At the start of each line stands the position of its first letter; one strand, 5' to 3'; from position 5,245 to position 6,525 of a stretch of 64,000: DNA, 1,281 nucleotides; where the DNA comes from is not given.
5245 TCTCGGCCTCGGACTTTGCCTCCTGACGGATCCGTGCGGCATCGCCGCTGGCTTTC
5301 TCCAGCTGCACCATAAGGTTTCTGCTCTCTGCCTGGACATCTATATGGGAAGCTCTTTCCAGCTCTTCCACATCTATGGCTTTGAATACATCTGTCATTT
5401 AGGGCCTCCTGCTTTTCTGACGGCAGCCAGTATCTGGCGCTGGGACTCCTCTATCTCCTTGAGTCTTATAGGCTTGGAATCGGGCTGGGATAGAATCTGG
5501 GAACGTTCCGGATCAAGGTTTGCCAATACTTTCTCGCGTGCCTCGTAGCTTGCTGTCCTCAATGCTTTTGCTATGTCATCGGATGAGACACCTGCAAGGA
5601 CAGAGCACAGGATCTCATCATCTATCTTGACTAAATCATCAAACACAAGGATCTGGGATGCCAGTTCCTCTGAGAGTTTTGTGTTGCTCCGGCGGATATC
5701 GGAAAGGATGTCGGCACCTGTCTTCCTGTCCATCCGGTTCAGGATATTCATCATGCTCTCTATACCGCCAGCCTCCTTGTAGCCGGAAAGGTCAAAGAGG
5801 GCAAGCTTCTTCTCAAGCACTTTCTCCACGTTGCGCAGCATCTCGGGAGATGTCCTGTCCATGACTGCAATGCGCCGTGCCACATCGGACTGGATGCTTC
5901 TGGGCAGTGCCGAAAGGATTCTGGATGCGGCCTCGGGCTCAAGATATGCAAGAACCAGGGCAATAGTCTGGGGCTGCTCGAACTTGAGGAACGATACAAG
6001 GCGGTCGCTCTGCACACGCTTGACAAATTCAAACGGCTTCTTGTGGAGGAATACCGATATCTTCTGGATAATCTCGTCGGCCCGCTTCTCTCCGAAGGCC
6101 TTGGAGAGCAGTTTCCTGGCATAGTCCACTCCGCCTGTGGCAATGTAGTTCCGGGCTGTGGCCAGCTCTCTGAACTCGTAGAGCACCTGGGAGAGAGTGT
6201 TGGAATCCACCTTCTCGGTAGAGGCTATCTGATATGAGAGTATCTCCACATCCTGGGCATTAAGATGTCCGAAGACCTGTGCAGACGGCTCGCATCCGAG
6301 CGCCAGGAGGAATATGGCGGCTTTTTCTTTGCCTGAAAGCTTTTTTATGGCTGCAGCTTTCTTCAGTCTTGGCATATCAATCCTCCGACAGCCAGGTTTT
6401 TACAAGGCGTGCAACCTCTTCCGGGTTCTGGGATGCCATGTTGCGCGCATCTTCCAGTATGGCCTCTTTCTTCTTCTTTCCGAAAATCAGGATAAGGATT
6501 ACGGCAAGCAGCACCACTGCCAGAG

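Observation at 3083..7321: Stand-alone fliF-fliG-fliH-fliI-fliJ block: a stripped-down flagellar/T3SS-type module wedged between hslVU and ilvBN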

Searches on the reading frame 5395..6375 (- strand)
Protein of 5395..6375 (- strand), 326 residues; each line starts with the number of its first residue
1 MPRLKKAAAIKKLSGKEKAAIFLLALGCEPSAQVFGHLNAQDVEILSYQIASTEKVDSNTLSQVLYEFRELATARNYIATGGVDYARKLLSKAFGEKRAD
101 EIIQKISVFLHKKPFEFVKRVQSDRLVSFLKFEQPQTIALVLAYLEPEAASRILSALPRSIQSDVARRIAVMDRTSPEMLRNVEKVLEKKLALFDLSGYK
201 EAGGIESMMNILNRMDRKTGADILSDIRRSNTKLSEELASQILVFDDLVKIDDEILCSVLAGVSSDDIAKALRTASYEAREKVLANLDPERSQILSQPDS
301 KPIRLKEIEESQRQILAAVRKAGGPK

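Call 3: search_protein_families(library=pfam, proteins=[window:5395-6375:-], max_evalue=0.01)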
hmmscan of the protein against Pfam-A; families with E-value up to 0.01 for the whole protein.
window:5395-6375:- (326 aa): 4 families
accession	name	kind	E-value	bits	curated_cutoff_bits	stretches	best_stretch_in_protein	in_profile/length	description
PF14842.11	FliG_N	-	2.5e-41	141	25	2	12-115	1-104/104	FliG N-terminal domain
PF14841.11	FliG_M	-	3.6e-31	107.7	25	1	124-192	2-70/76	FliG middle domain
PF01706.21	FliG_C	-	4e-19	69.3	23.3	1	226-321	2-99/108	FliG C-terminal domain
PF03448.22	MgtE_N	-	3.9e-08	34.2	25.9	0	250-295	48-93/102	MgtE intracellular N domain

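Call 4: search_protein_families(library=ncbifam, proteins=[window:5395-6375:-], max_evalue=0.01)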
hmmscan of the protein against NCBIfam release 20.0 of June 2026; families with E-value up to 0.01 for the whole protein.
window:5395-6375:- (326 aa): 3 families
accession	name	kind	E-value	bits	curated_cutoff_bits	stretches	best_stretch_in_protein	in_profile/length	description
TIGR00207.1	fliG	equivalog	1e-86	291.3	226.7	1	10-321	6-319/338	flagellar motor switch protein FliG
NF004260.2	PRK05686.2-1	equivalog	5.1e-21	75.1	550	1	7-295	9-296/316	flagellar motor switch protein FliG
NF004606.0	PRK05934.1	equivalog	2.2e-05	23.8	297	1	121-166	292-337/341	type III secretion system protein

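Call 69: search_solved_structures(query=window:5395-6375:-, max_evalue=1e-10, show_alignments=4)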
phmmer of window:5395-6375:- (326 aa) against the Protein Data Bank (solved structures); distinct sequences matched with E-value up to 1e-10: 14.
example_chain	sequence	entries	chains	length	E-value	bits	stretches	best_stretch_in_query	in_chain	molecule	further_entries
1lkv_X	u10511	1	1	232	1.1e-45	159.6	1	113-321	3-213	FLAGELLAR MOTOR SWITCH PROTEIN FLIG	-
4fhr_B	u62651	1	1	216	5.1e-43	150.9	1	125-321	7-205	Flagellar motor switch protein FliG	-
3ajc_A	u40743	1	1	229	1.1e-41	146.5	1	113-321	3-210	Flagellar motor switch protein fliG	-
8z4d_1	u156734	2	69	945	3e-35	125.4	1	10-322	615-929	Flagellar M-ring protein,Flagellar motor switch protein FliG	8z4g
8umd_B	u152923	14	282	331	2.3e-34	122.5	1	12-322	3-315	Flagellar motor switch protein FliG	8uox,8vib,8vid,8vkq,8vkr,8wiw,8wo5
8umx_B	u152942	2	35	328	6.4e-32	114.5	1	12-322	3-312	Flagellar motor switch protein FliG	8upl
3usw_A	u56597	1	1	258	7.4e-31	111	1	84-320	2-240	Flagellar motor switch protein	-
3usy_A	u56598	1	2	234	2.3e-26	96.2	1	112-320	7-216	Flagellar motor switch protein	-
3hjl_A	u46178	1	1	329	6.1e-22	81.7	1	12-321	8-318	Flagellar motor switch protein fliG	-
5tdy_B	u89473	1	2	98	5.9e-20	75.2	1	11-104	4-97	Flagellar motor switch protein FliG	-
3soh_B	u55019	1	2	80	3e-19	72.9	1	125-195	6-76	Flagellar motor switch protein FliG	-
4qrm_B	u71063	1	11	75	5.8e-19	72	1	125-193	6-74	Flagellar motor switch protein FliG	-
5wuj_B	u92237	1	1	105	1.6e-12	50.8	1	5-106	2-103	Flagellar motor switch protein FliG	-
4fq0_C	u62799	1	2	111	5.4e-11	45.8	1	112-199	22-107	Flagellar motor switch protein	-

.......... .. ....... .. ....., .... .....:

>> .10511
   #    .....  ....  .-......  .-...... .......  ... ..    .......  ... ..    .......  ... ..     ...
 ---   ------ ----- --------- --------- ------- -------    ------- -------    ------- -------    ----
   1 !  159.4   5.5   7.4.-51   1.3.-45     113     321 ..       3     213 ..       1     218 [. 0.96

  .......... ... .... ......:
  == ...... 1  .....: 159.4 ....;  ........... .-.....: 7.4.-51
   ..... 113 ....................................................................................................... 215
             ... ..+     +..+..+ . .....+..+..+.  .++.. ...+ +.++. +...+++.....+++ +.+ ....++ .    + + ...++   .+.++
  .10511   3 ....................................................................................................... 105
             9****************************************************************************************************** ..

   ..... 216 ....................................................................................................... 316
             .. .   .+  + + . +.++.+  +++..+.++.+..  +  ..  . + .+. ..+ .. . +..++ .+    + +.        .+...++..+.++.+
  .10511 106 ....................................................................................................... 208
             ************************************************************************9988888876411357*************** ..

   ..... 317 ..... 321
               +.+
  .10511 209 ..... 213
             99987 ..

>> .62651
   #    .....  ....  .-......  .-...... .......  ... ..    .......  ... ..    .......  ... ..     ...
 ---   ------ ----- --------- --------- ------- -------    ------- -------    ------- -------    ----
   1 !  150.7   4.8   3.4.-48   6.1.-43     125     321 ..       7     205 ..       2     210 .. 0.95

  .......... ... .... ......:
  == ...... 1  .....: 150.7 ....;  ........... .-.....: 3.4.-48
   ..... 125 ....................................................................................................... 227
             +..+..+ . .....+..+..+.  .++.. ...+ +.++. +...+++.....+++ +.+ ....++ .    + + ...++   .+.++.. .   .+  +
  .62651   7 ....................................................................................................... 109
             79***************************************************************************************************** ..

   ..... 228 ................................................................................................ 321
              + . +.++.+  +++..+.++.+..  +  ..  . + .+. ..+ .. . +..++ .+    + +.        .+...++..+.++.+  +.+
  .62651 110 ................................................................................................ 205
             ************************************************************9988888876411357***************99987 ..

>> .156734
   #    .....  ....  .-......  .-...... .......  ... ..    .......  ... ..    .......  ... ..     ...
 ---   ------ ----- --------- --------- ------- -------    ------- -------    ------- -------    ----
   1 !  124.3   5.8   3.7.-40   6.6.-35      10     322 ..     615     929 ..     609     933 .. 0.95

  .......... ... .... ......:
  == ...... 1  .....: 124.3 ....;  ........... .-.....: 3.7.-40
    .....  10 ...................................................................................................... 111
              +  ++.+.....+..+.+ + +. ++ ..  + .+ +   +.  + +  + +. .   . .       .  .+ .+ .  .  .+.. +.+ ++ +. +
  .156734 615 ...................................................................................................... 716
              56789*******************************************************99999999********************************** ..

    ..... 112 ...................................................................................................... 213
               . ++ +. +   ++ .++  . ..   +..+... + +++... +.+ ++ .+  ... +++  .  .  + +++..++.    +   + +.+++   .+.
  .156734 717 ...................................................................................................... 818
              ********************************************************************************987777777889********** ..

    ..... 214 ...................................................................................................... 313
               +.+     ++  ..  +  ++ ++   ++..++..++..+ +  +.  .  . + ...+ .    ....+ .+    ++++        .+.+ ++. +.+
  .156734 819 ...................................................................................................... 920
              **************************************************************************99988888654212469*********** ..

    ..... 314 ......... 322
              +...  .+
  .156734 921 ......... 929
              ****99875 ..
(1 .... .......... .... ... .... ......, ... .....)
